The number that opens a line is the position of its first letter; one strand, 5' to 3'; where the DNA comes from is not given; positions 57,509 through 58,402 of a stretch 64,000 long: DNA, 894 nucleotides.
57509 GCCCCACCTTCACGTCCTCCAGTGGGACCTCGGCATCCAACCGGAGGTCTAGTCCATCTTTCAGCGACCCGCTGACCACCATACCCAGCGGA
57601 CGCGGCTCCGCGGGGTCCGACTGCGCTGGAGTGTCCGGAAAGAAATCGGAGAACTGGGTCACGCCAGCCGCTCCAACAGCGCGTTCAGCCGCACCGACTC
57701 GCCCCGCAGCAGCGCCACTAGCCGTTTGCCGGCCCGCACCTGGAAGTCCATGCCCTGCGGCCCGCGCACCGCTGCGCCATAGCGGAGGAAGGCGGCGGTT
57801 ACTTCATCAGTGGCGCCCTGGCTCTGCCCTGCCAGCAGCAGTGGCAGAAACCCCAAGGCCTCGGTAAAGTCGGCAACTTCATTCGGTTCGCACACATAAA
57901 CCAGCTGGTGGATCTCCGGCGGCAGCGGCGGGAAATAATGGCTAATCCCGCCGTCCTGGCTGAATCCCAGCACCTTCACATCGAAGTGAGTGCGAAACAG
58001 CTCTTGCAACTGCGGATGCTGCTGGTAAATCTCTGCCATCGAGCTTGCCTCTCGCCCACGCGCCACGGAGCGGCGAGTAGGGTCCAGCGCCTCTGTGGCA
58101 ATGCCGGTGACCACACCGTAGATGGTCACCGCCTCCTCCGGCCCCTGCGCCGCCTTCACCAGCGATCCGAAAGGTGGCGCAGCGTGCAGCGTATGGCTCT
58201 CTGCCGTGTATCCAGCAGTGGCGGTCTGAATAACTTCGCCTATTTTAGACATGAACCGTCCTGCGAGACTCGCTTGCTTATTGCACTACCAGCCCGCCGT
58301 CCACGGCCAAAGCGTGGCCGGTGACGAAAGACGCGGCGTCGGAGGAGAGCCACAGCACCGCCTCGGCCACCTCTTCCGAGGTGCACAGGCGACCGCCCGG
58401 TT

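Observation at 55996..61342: NurA-like nuclease and HerA/DUF87 ATPase cluster with extra HAS-barrel ORFs, downstream of selB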

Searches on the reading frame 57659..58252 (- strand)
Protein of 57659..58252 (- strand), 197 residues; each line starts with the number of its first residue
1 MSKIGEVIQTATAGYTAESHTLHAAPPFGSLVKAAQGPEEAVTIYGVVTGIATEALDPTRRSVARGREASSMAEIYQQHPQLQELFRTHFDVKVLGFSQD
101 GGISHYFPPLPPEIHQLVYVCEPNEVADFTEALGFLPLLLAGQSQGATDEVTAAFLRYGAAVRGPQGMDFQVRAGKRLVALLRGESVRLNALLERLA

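Call 3: search_protein_families(library=pfam, proteins=[window:57659-58252:-], max_evalue=0.1)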
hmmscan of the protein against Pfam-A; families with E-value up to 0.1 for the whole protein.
window:57659-58252:- (197 aa): 1 family
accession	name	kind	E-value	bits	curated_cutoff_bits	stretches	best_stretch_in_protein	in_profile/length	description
PF09378.16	HAS-barrel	-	0.013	16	25.2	1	4-55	1-49/90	HAS barrel domain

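Call 4: search_protein_families(library=ncbifam, proteins=[window:57659-58252:-], max_evalue=0.1)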
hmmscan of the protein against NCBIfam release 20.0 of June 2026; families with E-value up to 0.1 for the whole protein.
window:57659-58252:- (197 aa): 0 families

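Call 5: search_protein_families(library=padloc, proteins=[window:57659-58252:-], max_evalue=0.1)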
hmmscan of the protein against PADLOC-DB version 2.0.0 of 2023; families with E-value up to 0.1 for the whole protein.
window:57659-58252:- (197 aa): 0 families

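Call 9: find_encoding_contigs(protein=window:57659-58252:-, flank=10000, max_places=6)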
Protein window:57659-58252:- (197 aa): 3 contigs read that carry it; 3 places shown.
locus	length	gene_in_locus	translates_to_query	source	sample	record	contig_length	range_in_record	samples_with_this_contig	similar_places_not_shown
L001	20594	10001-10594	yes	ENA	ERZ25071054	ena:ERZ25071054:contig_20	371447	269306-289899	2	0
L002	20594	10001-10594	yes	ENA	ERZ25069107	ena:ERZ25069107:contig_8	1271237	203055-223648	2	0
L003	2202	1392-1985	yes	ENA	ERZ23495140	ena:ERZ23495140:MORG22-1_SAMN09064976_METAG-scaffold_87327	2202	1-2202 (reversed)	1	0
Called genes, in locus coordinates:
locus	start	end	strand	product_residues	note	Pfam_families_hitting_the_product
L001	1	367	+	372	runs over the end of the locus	PF00346:Complex1_49kDa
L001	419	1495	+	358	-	PF00146:NADHdh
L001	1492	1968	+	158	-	PF14697:Fer4_21 (faint), PF00037:Fer4 (faint), PF12797:Fer4_2 (faint), PF12837:Fer4_6 (faint), PF13237:Fer4_10 (weak), PF12838:Fer4_7, PF13187:Fer4_9 (weak), PF13484:Fer4_16 (weak)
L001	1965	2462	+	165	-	PF00499:Oxidored_q3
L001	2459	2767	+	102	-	PF00420:Oxidored_q2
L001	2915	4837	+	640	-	PF00662:Proton_antipo_N, PF00361:Proton_antipo_M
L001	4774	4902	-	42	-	-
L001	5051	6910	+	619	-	PF00009:GTP_EFTU, PF01926:MMR_HSR1 (weak), PF03144:GTP_EFTU_D2, PF25461:Beta-barrel_SelB, PF09106:WHD_2nd_SelB, PF09107:WHD_3rd_SelB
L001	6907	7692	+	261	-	-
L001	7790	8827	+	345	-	PF09376:NurA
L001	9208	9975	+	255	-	PF00106:adh_short, PF08659:KR, PF13561:adh_short_C2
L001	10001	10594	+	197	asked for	-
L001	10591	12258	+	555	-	PF01935:DUF87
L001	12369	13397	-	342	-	PF02355:SecD_SecF_C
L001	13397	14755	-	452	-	PF21760:SecD_1st, PF22599:SecDF_P1_head, PF02355:SecD_SecF_C, PF03176:MMPL (weak)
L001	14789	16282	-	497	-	PF01743:PolyA_pol, PF12627:PolyA_pol_RNAbd, PF01966:HD, PF13735:tRNA_NucTran2_2 (weak)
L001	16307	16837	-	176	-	PF01327:Pep_deformylase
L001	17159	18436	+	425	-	PF01743:PolyA_pol, PF12627:PolyA_pol_RNAbd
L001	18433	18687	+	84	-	-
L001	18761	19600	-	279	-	PF13432:TPR_16 (weak), PF00515:TPR_1, PF07719:TPR_2, PF13181:TPR_8 (weak), PF13414:TPR_11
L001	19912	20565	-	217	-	PF02223:Thymidylate_kin, PF13521:AAA_28 (weak)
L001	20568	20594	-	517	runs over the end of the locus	PF19568:Spore_III_AA, PF00004:AAA (weak), PF13238:AAA_18 (faint), PF13604:AAA_30 (weak), PF25516:PTPase, PF01424:R3H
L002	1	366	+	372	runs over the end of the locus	PF00346:Complex1_49kDa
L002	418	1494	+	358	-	PF00146:NADHdh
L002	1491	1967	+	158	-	PF14697:Fer4_21 (faint), PF00037:Fer4 (faint), PF12797:Fer4_2 (faint), PF12837:Fer4_6 (faint), PF13237:Fer4_10 (weak), PF12838:Fer4_7, PF13187:Fer4_9 (weak), PF13484:Fer4_16 (weak)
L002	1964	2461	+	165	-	PF00499:Oxidored_q3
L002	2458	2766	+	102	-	PF00420:Oxidored_q2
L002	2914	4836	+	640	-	PF00662:Proton_antipo_N, PF00361:Proton_antipo_M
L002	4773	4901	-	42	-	-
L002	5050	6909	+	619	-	PF00009:GTP_EFTU, PF01926:MMR_HSR1 (weak), PF03144:GTP_EFTU_D2, PF25461:Beta-barrel_SelB, PF09106:WHD_2nd_SelB, PF09107:WHD_3rd_SelB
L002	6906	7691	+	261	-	-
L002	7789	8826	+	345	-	PF09376:NurA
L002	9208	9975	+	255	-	PF00106:adh_short, PF08659:KR, PF13561:adh_short_C2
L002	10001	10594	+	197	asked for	-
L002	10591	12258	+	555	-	PF01935:DUF87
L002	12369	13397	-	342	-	PF02355:SecD_SecF_C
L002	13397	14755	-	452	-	PF21760:SecD_1st, PF22599:SecDF_P1_head, PF02355:SecD_SecF_C, PF03176:MMPL (weak)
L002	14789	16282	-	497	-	PF01743:PolyA_pol, PF12627:PolyA_pol_RNAbd, PF01966:HD, PF13735:tRNA_NucTran2_2 (weak)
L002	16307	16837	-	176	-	PF01327:Pep_deformylase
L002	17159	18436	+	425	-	PF01743:PolyA_pol, PF12627:PolyA_pol_RNAbd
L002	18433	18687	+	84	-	-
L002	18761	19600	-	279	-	PF13432:TPR_16 (weak), PF00515:TPR_1, PF07719:TPR_2, PF13181:TPR_8 (weak), PF13414:TPR_11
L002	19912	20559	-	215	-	PF02223:Thymidylate_kin, PF13521:AAA_28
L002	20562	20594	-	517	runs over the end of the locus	PF19568:Spore_III_AA, PF00004:AAA (weak), PF13238:AAA_18 (faint), PF13604:AAA_30 (weak), PF25516:PTPase, PF01424:R3H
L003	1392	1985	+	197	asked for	-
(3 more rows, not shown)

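Call 13: find_homologous_proteins(query=window:57659-58252:-, max_evalue=0.001)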
Query window:57659-58252:- (197 aa): 16 proteins with E <= 0.001 among 1323 candidates.
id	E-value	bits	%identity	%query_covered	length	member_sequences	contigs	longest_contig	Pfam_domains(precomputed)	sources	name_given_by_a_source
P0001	1.9e-123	427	99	100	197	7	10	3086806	-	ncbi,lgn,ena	-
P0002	1.9e-71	258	64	99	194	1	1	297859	-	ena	-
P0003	2.2e-66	241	60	99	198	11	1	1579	-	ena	-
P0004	2.6e-64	234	57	99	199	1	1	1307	-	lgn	-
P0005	4.4e-58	214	54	99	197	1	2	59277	-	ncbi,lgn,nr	ncbi:MAG: hypothetical protein HYY02_01650 [Chloroflexi bacterium]|nr:hypothetical protein [Chlorofl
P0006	2.3e-56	209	52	99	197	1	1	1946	-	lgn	-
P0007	3.7e-55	205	56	99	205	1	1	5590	-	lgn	-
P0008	5.9e-55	204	54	98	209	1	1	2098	-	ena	-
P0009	4.2e-54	201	51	99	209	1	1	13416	-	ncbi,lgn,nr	ncbi:MAG: hypothetical protein EXR51_10525 [Dehalococcoidia bacterium]|nr:hypothetical protein [Deha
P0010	8.2e-52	194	54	98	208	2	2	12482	-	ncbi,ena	-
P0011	3.0e-48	182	61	73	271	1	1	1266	PF13458.13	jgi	-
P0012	5.7e-30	123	38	99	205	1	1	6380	-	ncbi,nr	ncbi:MAG: hypothetical protein M1296_06625 [Chloroflexi bacterium]|nr:hypothetical protein [Chlorofl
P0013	3.6e-27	113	37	98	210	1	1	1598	-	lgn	-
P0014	4.6e-27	113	37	98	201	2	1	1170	-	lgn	-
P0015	5.9e-27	113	37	98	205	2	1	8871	-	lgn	-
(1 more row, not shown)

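Call 14: find_encoding_contigs(protein=P0002, flank=8000, max_places=2)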
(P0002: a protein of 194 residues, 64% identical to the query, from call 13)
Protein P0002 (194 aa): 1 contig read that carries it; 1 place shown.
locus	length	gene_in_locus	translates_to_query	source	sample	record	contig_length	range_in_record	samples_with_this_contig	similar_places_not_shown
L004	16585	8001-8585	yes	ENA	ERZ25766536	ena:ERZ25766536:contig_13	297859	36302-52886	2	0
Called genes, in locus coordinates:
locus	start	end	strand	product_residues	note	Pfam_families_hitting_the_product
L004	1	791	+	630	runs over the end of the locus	PF00662:Proton_antipo_N, PF00361:Proton_antipo_M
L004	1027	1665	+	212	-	PF01814:Hemerythrin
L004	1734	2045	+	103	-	-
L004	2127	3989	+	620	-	PF00009:GTP_EFTU, PF01926:MMR_HSR1 (weak), PF03144:GTP_EFTU_D2, PF25461:Beta-barrel_SelB, PF09106:WHD_2nd_SelB, PF09107:WHD_3rd_SelB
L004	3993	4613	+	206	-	-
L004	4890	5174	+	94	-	PF01527:HTH_Tnp_1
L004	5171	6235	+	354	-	PF13276:HTH_21, PF00665:rve, PF13683:rve_3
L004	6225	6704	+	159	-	-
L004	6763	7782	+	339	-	PF09376:NurA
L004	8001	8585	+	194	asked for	-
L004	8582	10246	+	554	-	PF01935:DUF87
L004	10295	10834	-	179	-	PF00583:Acetyltransf_1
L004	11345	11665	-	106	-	-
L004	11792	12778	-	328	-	PF07549:Sec_GG (faint), PF02355:SecD_SecF_C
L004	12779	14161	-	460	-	PF21760:SecD_1st, PF22599:SecDF_P1_head, PF02355:SecD_SecF_C, PF00873:ACR_tran (weak), PF03176:MMPL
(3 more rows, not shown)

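Call 15: find_encoding_contigs(protein=P0005, flank=8000, max_places=2)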
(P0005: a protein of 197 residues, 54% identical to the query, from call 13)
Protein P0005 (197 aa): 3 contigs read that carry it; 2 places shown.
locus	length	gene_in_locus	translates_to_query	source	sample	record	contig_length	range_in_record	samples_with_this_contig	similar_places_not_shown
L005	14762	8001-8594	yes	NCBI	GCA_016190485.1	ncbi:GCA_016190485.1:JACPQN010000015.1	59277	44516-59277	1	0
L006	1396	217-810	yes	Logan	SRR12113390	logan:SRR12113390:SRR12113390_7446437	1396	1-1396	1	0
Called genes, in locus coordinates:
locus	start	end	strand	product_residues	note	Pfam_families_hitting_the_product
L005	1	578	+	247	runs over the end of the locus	PF01209:Ubie_methyltran, PF13489:Methyltransf_23, PF13847:Methyltransf_31, PF08241:Methyltransf_11, PF08242:Methyltransf_12, PF13649:Methyltransf_25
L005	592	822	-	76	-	PF00462:Glutaredoxin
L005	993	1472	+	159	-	-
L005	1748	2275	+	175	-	PF07355:GRDB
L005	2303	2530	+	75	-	-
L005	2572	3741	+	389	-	PF11376:DUF3179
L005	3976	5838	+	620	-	PF00009:GTP_EFTU, PF01926:MMR_HSR1 (weak), PF03144:GTP_EFTU_D2, PF25461:Beta-barrel_SelB, PF09106:WHD_2nd_SelB, PF09107:WHD_3rd_SelB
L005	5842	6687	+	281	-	-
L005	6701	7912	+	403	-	PF09376:NurA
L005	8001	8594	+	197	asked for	-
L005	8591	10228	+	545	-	PF01935:DUF87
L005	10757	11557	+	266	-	-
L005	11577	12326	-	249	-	PF01555:N6_N4_Mtase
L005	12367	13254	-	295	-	PF01555:N6_N4_Mtase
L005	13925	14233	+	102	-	PF04014:MazE_antitoxin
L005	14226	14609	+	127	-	PF01850:PIN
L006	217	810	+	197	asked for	-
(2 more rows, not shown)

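Call 16: find_encoding_contigs(protein=P0009, flank=8000, max_places=2)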
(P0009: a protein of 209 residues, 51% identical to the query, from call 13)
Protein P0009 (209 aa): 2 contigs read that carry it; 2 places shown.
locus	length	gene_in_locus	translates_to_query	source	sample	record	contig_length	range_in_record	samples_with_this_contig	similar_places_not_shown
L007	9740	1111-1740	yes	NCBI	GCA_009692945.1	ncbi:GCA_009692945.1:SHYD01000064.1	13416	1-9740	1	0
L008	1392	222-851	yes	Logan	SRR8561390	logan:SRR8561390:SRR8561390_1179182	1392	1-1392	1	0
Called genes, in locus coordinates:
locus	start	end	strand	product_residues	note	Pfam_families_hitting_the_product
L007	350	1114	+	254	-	PF00106:adh_short, PF08659:KR, PF13561:adh_short_C2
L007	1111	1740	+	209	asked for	-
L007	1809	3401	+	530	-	PF01935:DUF87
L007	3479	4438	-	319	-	PF02355:SecD_SecF_C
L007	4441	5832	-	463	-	PF21760:SecD_1st, PF22599:SecDF_P1_head, PF02355:SecD_SecF_C, PF03176:MMPL (weak)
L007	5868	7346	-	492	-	PF01743:PolyA_pol, PF12627:PolyA_pol_RNAbd, PF01966:HD, PF13735:tRNA_NucTran2_2 (weak)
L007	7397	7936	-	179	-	PF01327:Pep_deformylase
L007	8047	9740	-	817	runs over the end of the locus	PF17764:PriA_3primeBD, PF00270:DEAD, PF04851:ResIII, PF18319:Zn_ribbon_PriA (weak), PF00271:Helicase_C (weak), PF18074:PriA_C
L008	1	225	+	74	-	?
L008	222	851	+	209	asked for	-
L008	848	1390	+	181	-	?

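Call 17: find_encoding_contigs(protein=P0012, flank=8000, max_places=2)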
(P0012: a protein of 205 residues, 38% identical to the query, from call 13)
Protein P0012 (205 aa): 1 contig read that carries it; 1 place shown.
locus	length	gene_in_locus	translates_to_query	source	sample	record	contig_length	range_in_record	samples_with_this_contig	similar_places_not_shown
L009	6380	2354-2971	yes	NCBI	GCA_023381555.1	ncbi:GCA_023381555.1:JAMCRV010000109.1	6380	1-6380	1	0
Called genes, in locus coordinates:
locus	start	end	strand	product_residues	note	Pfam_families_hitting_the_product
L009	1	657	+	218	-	PF04542:Sigma70_r2, PF04539:Sigma70_r3, PF04545:Sigma70_r4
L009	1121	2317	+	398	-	PF09376:NurA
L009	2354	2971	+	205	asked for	-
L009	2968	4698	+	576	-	PF01935:DUF87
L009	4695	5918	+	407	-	PF00149:Metallophos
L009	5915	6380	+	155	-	PF02463:SMC_N, PF13476:AAA_23, PF13555:AAA_29 (faint)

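Call 22: search_solved_structures(query=A2, max_evalue=10, show_alignments=2)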
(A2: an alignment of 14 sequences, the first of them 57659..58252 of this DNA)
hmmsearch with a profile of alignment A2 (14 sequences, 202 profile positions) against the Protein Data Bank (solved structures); distinct sequences matched with E-value up to 10: 7.
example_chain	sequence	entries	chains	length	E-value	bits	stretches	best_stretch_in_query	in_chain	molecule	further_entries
2w6r_A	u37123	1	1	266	0.11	15.2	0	129-199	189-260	IMIDAZOLE GLYCEROL PHOSPHATE SYNTHASE SUBUNIT HISF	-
6acu_C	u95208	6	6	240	0.52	13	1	115-163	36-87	VP3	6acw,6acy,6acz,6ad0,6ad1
6iij_C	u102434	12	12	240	0.53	12.9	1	115-163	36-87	VP3 | Capsid protein VP3 | Genome polyprotein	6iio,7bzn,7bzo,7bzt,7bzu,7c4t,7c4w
6aks_C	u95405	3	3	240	0.53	12.9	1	115-163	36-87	VP3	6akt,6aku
4dpw_A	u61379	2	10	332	1.6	11.4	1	4-41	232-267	Mevalonate diphosphate decarboxylase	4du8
3qt8_A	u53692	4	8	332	1.6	11.4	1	4-41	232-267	Mevalonate diphosphate decarboxylase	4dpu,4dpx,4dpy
3qt5_A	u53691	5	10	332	1.6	11.4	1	4-41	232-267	Mevalonate diphosphate decarboxylase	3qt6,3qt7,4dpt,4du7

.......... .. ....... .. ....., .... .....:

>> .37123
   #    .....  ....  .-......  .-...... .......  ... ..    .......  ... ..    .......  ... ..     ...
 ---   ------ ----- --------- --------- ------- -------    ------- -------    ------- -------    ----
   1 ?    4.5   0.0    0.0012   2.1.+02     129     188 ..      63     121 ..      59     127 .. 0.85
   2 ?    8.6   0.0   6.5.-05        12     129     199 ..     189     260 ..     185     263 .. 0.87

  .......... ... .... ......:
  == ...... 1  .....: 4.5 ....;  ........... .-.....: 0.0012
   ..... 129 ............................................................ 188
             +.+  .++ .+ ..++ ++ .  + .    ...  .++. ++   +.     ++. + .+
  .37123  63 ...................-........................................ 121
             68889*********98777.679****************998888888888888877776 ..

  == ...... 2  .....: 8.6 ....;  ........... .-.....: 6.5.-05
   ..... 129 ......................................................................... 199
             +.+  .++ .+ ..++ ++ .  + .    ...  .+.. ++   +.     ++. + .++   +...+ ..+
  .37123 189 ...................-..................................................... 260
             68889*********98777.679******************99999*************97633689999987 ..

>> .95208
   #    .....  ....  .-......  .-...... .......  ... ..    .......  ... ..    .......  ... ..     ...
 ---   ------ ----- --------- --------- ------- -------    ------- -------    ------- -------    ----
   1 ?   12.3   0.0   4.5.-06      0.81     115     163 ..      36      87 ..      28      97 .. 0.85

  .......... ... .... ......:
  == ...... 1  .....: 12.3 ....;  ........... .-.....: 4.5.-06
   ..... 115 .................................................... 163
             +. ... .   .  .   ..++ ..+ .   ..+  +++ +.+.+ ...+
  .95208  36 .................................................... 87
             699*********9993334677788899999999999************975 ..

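Call 26: predict_structure(alignment_id=A2)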
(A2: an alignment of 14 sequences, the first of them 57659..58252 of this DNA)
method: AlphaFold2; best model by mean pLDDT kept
length: 197 residues; sequences in the alignment: 14
mean_pLDDT: 87.0   pTM: 0.82
mean pLDDT of the five models: 87.0, 86.1, 85.1, 83.3, 82.0
residues with pLDDT >= 90: 125; 70-90: 50; 50-70: 18; < 50: 4
segments of 3 or more residues with pLDDT < 50: 65-68
pLDDT, mean of each block of 10 residues (from residue 1): 89 92 90 84 94 77 51 71 83 94 92 92 95 94 79 96 94 95 92 89
secondary structure, 60 per line:
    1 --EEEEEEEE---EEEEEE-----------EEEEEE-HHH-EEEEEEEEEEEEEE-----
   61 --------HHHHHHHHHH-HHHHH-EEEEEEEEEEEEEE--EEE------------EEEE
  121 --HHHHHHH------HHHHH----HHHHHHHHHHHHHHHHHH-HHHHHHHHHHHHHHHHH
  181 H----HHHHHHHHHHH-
elements in order: E3-10 E14-19 E31-36 E42-55 H69-78 H80-84 E86-99 E102-104 E117-120 H123-129 H136-140 H145-162 H164-181 H186-196

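Call 32: find_related_loci(query=A2, collection=genome_contigs, flank=8000)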
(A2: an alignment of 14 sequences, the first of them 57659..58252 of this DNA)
Query A2 (197 aa) in genome_contigs; peptide patterns used: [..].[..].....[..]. (x = any residue, [..] = any of these).
59 stretches matched a pattern; 42 encode a relative of the query (tblastn E <= 1e-3); 42 distinct loci.
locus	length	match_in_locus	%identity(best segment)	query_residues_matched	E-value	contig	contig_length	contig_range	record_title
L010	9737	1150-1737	51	3-197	3e-59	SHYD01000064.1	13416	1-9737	MAG: Dehalococcoidia bacterium isolate Baikal-deep-G110 BACOMB-C22206, whole genome shotgun sequence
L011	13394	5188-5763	41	3-197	3e-39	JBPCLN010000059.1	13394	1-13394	MAG: Chloroflexota bacterium isolate TH_ant_mag_79 S1Ck127_7589974_flag_1_multi_17.9872_len_13394, whole genome shotgun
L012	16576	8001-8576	40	3-197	6e-38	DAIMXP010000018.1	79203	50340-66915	MAG TPA_asm: Chloroflexota bacterium isolate CTOTU41425 NODE_173_length_79203_cov_19.387388, whole genome shotgun sequen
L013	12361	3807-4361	38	3-196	3e-35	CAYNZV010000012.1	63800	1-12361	MAG TPA_asm: uncultured Gemmatimonadaceae bacterium isolate SRP092796_co6_206 genome assembly, contig: NODE_150_length_6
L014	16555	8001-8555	36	4-197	1e-34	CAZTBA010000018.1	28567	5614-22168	MAG TPA_asm: uncultured bacterium isolate SRP323688_co1_241 genome assembly, contig: NODE_2900_length_28567_cov_6.740145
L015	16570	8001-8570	38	3-196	1e-34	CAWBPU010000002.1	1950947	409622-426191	MAG: uncultured Chloroflexia bacterium isolate MFD01275.bin.2.120 genome assembly, contig: contig_7667, whole genome sho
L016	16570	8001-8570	39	2-194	1e-34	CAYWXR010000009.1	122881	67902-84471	MAG TPA_asm: uncultured Thermomicrobiales bacterium isolate SRP268622_co1_373 genome assembly, contig: NODE_178_length_1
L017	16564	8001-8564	34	1-197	1e-32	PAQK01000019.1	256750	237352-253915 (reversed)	MAG: Gemmatimonadetes bacterium isolate SP138 161537, whole genome shotgun sequence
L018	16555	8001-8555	38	3-196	6e-32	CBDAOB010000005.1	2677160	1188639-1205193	MAG: Candidatus Latescibacterota bacterium isolate ee734ac6-3c8f-4045-9bd6-bb64be60b199 genome assembly, contig: contig_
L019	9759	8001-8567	33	1-197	5e-32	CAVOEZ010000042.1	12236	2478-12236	MAG: Latescibacteria bacterium UBA2968 isolate CBN3_331.40 genome assembly, contig: Ga0302139_10001296, whole genome sho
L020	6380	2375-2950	38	3-197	2e-31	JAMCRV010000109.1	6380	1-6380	MAG: Chloroflexota bacterium isolate FK_Sedi_A_Bin.243 NODE_34467_length_6380_cov_5.43275, whole genome shotgun sequence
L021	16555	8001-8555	38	3-196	1e-31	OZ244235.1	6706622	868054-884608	MAG: Candidatus Latescibacterota bacterium isolate e5868d62-61ad-4724-99e8-9c09e4b40cf9 genome assembly, chromosome: 1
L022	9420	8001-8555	36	4-197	4e-31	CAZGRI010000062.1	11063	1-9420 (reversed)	MAG TPA_asm: uncultured Dehalococcoidia bacterium isolate SRP308112_co1_398 genome assembly, contig: NODE_10987_length_1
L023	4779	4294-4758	41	2-158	6e-31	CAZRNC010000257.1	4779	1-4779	MAG TPA_asm: uncultured Thermomicrobiales bacterium isolate SRP344714_co1_265 genome assembly, contig: NODE_29712_length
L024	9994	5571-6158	34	5-196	8e-30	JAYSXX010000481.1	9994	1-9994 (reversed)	MAG: Abditibacteriaceae bacterium isolate GFS_13321 GFS_13321_480, whole genome shotgun sequence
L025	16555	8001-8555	34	4-197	2e-29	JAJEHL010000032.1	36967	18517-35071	MAG: Candidatus Latescibacterota bacterium isolate p16x60bins.49 k141_22680, whole genome shotgun sequence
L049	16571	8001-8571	30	3-196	2e-14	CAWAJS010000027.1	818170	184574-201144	MAG: uncultured Chloroflexia bacterium isolate MFD02581.bin.2.20 genome assembly, contig: contig_43158, whole genome sho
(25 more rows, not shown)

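Call 34: search_protein_representatives(alignment_id=A2)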
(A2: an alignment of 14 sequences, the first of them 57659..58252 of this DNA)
Query: 14 sequences, 202 profile positions. Proteins with E-value up to 0.001 (for the whole library): 1009; up to 1e-10: 676; up to 1e-30: 197. The best 150 are listed.
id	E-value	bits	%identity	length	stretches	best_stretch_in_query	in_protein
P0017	2.6e-75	268.7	-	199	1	7-202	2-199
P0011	3.9e-66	238.7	-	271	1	4-152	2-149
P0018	2.1e-62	226.5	-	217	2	44-201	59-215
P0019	4.8e-61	222.1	-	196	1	6-201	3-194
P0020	6.6e-61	221.6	-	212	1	4-201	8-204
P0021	8.1e-59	214.8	-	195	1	3-201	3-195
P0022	9.4e-59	214.6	-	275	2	4-106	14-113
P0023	1.9e-58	213.6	-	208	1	3-202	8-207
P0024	3.2e-58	212.9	-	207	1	6-200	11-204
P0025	1.6e-57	210.6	-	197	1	8-202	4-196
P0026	8.7e-57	208.2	-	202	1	7-202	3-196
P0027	1.2e-56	207.7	-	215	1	9-202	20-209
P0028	1.3e-56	207.7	-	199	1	4-201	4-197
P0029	2.9e-56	206.5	-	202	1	4-201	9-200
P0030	3.0e-56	206.4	-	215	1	4-201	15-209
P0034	1.0e-54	201.4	-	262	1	7-201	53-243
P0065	2.6e-47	177.2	-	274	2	47-202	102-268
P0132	3.0e-39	150.9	-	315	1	5-201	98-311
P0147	4.2e-38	147.2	-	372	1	6-201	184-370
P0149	6.2e-38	146.6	-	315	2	5-103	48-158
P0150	6.3e-38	146.6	-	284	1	8-148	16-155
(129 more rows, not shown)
